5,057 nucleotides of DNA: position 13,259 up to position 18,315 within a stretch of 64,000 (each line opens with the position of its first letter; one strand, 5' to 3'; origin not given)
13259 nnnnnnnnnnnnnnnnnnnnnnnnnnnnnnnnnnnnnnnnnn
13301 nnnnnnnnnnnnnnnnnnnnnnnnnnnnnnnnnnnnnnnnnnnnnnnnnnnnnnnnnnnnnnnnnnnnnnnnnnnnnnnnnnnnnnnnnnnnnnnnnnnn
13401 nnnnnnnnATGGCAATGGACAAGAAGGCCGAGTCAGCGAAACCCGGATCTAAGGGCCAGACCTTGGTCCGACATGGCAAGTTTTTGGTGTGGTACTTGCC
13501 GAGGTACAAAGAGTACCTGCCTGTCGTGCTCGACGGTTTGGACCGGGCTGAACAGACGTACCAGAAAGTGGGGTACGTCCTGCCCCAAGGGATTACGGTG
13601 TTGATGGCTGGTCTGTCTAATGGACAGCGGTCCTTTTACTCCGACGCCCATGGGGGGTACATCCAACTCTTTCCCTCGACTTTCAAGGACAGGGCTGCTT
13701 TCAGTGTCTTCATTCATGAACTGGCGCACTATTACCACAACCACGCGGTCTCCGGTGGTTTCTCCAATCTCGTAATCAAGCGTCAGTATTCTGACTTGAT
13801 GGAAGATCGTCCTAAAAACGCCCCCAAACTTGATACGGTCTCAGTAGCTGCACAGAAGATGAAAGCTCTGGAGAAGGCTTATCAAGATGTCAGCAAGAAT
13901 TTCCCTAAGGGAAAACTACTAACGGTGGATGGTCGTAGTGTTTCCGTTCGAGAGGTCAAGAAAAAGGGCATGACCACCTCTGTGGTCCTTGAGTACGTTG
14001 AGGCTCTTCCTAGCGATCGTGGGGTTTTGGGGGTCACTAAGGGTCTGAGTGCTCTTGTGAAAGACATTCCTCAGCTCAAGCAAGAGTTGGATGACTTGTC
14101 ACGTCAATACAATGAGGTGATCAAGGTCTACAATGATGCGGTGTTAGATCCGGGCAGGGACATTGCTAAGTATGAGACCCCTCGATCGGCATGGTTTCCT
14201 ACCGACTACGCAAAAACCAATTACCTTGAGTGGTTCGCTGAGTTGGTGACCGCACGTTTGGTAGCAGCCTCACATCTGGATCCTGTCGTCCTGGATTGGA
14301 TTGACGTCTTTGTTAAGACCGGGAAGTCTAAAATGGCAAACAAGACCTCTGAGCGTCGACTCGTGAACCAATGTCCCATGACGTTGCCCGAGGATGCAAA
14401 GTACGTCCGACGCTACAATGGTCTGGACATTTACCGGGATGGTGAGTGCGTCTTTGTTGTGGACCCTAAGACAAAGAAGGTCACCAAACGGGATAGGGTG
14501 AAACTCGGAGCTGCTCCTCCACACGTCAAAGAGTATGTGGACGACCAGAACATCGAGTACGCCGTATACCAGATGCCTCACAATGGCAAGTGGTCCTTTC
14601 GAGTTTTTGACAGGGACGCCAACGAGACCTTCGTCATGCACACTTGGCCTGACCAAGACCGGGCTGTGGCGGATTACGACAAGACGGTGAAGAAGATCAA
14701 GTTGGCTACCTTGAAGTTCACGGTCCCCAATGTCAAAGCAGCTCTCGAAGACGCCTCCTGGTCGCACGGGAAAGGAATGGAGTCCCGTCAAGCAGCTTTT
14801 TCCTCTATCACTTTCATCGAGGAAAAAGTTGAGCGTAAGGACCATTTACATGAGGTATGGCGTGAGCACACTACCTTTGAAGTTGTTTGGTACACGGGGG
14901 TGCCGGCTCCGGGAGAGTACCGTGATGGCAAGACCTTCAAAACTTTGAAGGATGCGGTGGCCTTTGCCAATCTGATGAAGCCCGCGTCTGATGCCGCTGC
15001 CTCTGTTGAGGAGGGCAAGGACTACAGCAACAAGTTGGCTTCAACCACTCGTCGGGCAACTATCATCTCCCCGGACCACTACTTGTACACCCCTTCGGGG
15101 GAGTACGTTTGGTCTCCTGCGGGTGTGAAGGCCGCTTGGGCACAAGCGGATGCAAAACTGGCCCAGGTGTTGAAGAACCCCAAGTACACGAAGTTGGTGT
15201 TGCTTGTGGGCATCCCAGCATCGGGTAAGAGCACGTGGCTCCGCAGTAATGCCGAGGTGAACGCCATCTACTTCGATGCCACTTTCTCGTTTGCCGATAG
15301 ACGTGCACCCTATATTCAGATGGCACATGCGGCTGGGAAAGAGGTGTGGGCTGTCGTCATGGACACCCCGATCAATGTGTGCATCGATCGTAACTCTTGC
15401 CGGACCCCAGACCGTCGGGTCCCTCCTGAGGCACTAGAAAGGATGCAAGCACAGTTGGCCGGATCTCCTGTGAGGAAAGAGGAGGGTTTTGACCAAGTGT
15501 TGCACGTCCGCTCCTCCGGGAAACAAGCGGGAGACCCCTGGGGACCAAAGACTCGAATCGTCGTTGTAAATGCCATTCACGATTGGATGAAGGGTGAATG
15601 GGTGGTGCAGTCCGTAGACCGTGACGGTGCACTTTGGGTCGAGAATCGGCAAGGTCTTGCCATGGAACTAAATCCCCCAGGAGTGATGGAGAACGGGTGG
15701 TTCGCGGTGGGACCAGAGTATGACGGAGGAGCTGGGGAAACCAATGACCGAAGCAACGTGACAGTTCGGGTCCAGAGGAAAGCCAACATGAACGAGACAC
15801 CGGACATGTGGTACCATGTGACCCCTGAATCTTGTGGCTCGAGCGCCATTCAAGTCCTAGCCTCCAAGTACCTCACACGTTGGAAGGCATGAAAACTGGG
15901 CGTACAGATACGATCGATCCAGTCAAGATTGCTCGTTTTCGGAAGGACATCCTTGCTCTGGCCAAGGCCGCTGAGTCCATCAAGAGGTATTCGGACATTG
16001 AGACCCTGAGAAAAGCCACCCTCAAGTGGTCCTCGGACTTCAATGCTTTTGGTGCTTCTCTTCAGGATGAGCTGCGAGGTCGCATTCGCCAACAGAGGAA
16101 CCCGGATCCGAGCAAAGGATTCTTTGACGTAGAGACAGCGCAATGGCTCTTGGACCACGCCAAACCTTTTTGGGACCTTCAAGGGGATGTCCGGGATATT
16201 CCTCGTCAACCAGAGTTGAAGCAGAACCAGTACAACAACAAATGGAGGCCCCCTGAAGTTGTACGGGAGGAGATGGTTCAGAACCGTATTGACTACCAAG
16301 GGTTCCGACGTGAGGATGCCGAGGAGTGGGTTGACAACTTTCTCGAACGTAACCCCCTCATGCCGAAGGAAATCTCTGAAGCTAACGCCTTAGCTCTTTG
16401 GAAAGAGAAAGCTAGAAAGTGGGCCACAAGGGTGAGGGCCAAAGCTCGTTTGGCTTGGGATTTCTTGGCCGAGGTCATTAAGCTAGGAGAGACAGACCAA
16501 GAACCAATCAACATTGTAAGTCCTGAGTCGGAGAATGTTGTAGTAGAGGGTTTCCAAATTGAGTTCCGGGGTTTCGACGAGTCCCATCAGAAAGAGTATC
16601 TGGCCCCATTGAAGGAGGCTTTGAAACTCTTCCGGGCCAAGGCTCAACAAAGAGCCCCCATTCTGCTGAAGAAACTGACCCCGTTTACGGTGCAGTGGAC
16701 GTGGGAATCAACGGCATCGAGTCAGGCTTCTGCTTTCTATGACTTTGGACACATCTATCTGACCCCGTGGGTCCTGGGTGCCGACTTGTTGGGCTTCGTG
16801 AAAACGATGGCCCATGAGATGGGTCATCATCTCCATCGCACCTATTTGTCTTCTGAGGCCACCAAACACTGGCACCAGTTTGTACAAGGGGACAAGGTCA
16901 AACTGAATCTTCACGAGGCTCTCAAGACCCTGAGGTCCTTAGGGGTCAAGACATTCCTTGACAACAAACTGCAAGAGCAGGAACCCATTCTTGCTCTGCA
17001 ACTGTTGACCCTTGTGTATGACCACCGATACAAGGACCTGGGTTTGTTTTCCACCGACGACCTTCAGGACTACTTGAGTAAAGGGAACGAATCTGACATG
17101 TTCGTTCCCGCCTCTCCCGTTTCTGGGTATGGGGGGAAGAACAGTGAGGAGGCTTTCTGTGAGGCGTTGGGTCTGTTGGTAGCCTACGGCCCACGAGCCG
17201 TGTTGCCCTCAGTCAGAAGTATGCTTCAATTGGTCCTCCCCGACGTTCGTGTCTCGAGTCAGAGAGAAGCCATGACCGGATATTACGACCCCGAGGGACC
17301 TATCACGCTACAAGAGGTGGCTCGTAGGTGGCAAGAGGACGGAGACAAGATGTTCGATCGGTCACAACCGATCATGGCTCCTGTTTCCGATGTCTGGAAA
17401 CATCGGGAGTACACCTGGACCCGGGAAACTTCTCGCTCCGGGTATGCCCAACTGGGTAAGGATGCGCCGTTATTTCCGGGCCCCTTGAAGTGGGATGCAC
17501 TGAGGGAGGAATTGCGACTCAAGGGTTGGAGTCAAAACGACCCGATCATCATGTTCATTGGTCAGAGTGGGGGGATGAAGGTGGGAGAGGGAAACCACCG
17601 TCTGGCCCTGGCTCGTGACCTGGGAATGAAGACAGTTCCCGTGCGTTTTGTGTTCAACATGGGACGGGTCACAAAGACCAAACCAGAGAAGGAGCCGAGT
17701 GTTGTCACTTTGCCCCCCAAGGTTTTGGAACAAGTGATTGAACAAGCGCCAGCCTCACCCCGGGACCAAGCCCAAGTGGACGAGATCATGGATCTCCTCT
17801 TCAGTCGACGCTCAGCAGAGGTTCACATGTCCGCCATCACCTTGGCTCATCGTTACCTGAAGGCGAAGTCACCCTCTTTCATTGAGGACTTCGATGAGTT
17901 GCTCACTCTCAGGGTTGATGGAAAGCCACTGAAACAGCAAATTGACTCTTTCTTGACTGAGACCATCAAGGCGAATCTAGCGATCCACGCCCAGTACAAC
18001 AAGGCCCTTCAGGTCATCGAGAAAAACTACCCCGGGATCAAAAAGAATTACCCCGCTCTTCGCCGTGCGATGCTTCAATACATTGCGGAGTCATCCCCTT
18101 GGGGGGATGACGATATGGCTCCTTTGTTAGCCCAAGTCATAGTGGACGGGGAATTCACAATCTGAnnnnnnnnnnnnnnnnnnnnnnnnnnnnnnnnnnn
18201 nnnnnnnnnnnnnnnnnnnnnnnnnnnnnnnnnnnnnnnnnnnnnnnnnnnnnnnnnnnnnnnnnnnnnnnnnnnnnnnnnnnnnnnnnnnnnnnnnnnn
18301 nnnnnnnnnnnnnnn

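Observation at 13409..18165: Two adjacent giant polyvalent proteins sharing an ImmA/IrrE-like HExxH module, fused to a P-loop kinase or a ParB-like nuclease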

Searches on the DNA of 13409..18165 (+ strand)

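Call 7: search_dna_similar(query=window:13409-18165:+, collection=phages, mode=distant, max_rows=20)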
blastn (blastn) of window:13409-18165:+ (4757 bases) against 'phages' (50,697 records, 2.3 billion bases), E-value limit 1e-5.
No match.

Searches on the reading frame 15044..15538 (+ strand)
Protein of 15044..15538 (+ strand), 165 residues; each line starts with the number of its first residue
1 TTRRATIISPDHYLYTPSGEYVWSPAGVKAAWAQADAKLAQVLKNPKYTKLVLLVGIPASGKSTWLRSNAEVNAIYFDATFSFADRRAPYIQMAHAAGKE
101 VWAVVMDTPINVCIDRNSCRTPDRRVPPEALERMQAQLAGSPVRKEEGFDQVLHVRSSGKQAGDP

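Call 83: search_solved_structures(query=A7, max_evalue=1, show_alignments=4)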
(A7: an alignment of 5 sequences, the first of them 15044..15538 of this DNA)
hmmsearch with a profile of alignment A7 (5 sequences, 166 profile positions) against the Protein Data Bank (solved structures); distinct sequences matched with E-value up to 1: 40.
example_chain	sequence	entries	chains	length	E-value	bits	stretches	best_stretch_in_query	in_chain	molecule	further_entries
4gp7_A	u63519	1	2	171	8.4e-12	47.9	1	76-159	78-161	Metallophosphoesterase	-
4gp6_A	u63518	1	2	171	1.4e-11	47.2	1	76-159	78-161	Metallophosphoesterase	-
4jst_A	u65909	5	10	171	3.3e-11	45.9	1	76-159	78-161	Metallophosphoesterase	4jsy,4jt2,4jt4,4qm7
4mde_A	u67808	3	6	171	3.4e-11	45.9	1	76-159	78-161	Metallophosphoesterase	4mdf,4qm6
1ly1_A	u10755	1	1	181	3.1e-06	29.8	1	48-68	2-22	polynucleotide kinase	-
1ltq_A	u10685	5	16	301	1.2e-05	27.9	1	48-68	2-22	POLYNUCLEOTIDE KINASE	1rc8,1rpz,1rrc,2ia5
3u7g_A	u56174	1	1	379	6.1e-05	25.6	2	49-100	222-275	Bifunctional polynucleotide phosphatase/kinase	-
3u7e_B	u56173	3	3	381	6.2e-05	25.5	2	49-100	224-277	Bifunctional polynucleotide phosphatase/kinase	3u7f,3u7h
1yj5_A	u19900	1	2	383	6.4e-05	25.5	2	49-100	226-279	5' polynucleotide kinase-3' phosphatase catalytic domain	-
3zvn_A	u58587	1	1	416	8.1e-05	25.1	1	49-100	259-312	BIFUNCTIONAL POLYNUCLEOTIDE PHOSPHATASE/KINASE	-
3zvl_A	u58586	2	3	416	8.3e-05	25.1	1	49-100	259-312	BIFUNCTIONAL POLYNUCLEOTIDE PHOSPHATASE/KINASE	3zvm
3adb_A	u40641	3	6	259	0.00018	24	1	73-138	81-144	L-seryl-tRNA(Sec) kinase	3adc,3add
9d8a_A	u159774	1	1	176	0.00023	23.7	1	48-66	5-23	Rhizopus azygosporus Kinase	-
3a4l_A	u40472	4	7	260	0.0006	22.3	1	73-138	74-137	L-seryl-tRNA(Sec) kinase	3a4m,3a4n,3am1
9drz_A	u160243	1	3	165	0.003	20.1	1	47-64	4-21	p-loop containing nucleoside triphosphatehydrolase protein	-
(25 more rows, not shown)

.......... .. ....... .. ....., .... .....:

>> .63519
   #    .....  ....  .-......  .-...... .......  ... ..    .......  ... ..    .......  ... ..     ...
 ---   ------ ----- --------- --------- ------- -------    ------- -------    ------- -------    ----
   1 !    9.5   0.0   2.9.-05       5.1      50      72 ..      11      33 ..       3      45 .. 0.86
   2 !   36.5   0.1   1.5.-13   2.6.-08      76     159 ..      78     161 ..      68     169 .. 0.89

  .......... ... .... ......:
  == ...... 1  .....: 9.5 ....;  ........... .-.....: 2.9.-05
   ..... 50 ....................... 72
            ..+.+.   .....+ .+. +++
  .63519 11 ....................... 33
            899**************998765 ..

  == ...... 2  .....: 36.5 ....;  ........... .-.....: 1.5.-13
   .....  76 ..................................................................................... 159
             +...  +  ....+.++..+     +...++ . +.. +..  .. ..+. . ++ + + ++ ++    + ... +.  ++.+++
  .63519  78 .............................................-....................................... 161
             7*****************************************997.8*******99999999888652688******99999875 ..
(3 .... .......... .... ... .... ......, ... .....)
